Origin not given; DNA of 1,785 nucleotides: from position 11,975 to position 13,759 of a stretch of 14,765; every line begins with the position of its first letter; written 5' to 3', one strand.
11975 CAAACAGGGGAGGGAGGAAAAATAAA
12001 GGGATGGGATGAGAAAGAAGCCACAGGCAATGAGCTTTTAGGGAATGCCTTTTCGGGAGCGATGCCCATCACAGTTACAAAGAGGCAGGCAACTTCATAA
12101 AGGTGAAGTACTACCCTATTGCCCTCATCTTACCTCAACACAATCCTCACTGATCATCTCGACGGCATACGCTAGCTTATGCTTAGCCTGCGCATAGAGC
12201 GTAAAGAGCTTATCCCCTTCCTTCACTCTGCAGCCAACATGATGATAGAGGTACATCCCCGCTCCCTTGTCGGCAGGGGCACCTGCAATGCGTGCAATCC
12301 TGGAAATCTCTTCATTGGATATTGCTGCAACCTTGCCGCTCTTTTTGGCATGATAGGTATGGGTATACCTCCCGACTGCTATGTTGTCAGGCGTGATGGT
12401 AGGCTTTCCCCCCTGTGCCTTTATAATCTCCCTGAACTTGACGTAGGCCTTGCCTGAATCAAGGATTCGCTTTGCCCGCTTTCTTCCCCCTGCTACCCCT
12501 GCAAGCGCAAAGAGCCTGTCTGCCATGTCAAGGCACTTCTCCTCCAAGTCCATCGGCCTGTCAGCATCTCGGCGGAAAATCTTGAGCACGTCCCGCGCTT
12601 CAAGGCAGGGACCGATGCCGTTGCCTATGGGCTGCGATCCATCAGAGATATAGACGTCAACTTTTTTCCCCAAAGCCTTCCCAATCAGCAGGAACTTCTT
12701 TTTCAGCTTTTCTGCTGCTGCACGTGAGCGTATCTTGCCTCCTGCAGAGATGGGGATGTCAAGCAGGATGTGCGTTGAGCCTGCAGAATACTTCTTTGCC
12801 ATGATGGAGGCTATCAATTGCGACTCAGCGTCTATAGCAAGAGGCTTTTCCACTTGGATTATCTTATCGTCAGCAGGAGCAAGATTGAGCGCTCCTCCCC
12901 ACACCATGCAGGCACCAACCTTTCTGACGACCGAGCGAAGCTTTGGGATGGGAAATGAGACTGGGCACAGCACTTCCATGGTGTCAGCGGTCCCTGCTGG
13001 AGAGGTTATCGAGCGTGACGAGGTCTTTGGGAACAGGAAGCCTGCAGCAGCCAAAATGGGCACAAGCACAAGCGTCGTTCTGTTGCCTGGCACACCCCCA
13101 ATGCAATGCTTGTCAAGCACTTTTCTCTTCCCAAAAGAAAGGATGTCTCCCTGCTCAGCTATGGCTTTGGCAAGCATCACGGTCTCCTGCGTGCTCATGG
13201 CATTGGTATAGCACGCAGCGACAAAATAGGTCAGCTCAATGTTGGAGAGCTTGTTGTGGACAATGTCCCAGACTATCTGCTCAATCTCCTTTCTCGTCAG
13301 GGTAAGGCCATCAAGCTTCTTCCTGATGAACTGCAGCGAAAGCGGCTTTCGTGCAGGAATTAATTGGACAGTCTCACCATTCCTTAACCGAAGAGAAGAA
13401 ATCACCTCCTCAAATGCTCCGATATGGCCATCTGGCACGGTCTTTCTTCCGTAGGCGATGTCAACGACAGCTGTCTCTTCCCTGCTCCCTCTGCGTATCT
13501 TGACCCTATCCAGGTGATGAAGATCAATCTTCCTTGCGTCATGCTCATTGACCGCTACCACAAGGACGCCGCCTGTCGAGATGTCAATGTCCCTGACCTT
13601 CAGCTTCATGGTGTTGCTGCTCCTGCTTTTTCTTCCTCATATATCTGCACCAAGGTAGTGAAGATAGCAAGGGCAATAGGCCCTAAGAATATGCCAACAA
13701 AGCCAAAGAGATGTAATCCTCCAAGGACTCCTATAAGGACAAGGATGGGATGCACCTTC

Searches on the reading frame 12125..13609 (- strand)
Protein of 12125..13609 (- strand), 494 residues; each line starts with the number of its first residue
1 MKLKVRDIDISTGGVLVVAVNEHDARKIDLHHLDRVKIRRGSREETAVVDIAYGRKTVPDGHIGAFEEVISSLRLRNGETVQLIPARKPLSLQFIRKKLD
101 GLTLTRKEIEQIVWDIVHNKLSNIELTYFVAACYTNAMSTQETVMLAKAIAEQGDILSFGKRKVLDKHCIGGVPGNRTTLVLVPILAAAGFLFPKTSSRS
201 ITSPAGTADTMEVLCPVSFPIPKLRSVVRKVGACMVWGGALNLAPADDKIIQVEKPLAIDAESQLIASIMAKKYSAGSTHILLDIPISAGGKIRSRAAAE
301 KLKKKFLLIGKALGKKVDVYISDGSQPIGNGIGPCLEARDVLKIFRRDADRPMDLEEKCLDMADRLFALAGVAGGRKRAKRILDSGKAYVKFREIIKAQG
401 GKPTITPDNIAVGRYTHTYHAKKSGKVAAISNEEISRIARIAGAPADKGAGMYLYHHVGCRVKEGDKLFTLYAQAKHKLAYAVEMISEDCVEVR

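Call 20: search_protein_families(library=ncbifam, proteins=[window:12125-13609:-], max_evalue=0.01)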
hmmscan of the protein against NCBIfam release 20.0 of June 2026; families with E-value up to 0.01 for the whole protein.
window:12125-13609:- (494 aa): 9 families
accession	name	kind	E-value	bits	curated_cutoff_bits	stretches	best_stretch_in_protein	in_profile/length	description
NF003338.0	PRK04350.1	subfamily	3.5e-177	589.8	434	1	1-488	1-488/502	thymidine phosphorylase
TIGR03327.1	AMP_phos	equivalog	3.9e-173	576.5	535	1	2-487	1-485/500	AMP phosphorylase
TIGR02645.1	ARCH_P_rylase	hypoth_equivalog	2.7e-170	567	434.6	1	3-485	1-482/493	putative thymidine phosphorylase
TIGR02644.1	Y_phosphoryl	subfamily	5.5e-65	219.8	409.05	1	93-487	3-411/417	pyrimidine-nucleoside phosphorylase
NF004490.0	PRK05820.1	equivalog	1e-59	202.3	269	1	93-488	7-418/439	thymidine phosphorylase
NF004747.0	PRK06078.1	equivalog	1.9e-54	184.9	559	1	93-478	5-404/434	pyrimidine-nucleoside phosphorylase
TIGR02643.1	T_phosphoryl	equivalog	9.5e-44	150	570.7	1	93-487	5-417/437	thymidine phosphorylase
TIGR01245.1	trpD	equivalog_domain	5.5e-07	29.2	199.05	1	97-214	3-123/330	anthranilate phosphoribosyltransferase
NF011201.0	PRK14607.1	equivalog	3.2e-06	26.1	670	1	93-236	197-343/534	bifunctional anthranilate synthase component II/anthranilate phosphoribosyltransferase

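Call 38: find_related_loci(query=window:12125-13606:-, collection=genome_contigs, flank=10000)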
Query window:12125-13606:- (493 aa) in genome_contigs; peptide patterns used: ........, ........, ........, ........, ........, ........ (x = any residue, [..] = any of these).
72 stretches matched a pattern; 25 encode a relative of the query (tblastn E <= 1e-3); 25 distinct loci.
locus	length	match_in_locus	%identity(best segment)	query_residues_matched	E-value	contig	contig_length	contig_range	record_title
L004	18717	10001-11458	57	1-487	0e+0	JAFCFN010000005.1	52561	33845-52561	Candidatus Woesearchaeota archaeon isolate Meg22_1618_Bin_104 Meg22_1618_Bin_104_scaffold_1175, whole genome shotgun seq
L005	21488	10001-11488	57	1-493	4e-175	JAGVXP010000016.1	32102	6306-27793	Candidatus Woesearchaeota archaeon isolate RIFCSPHIGHO2_02_FULL_36_13 rifcsphigho2_02_scaffold_3398, whole genome shotgu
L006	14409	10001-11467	53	1-487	6e-170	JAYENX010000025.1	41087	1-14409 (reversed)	MAG: Nanoarchaeota archaeon isolate MAG044 MAG044_25, whole genome shotgun sequence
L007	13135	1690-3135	52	1-487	4e-159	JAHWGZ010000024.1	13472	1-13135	MAG: Candidatus Woesearchaeota archaeon isolate FT1_228 k127_21782913, whole genome shotgun sequence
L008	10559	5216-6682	44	1-491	5e-129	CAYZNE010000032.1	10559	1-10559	MAG TPA_asm: uncultured Methanosarcinales archaeon isolate binchicken_co243_25 genome assembly, contig: NODE_5667_length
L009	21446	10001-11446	45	1-484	5e-127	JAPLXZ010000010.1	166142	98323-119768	MAG: Candidatus Pacearchaeota archaeon isolate LacPavin_0920_SED3_MAG_32_16 LacPavin_0920_SED3_scaffold_1052534, whole g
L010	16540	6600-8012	43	11-482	3e-125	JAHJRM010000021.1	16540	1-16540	MAG: Nanoarchaeota archaeon isolate OS_PC_MetaG.mb.152 OS_PC_MetaG.mb.152_k141_74073, whole genome shotgun sequence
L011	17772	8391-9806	41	16-488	1e-124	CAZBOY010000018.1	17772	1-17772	MAG TPA_asm: Candidatus Woesearchaeota archaeon isolate SRP178699_co2_446 genome assembly, contig: NODE_2382_length_1777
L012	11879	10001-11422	44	11-484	8e-124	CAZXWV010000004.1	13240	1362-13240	MAG TPA_asm: Candidatus Woesearchaeota archaeon isolate SRP050083_co2_138 genome assembly, contig: NODE_3488_length_1324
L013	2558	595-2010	44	11-483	2e-126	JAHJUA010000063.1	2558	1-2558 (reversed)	MAG: Nanoarchaeota archaeon isolate OS_PC_MetaG.mb.77 OS_PC_MetaG.mb.77_k141_376166, whole genome shotgun sequence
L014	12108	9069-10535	45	1-484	2e-119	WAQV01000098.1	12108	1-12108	MAG: Candidatus Pacearchaeota archaeon isolate S146_159_esom k151_826048, whole genome shotgun sequence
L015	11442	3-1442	42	1-488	9e-116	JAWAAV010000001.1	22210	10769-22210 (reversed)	MAG: Candidatus Pacearchaeota archaeon isolate JZ-4_201709_bins_160 JZ-4_201709_bins_160_scaffold_1, whole genome shotgu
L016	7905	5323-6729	42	16-484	2e-114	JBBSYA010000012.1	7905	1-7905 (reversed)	MAG: Nanoarchaeota archaeon isolate H43-bin036_1 H43_bin036_1_000000000012, whole genome shotgun sequence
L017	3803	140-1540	44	11-483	4e-116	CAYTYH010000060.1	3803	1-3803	MAG TPA_asm: Candidatus Woesearchaeota archaeon isolate binchicken_co184_488 genome assembly, contig: NODE_53210_length_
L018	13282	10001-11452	42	1-487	2e-110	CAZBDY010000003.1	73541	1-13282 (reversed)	MAG TPA_asm: Candidatus Woesearchaeota archaeon isolate SRP141376_co1_202 genome assembly, contig: NODE_922_length_73541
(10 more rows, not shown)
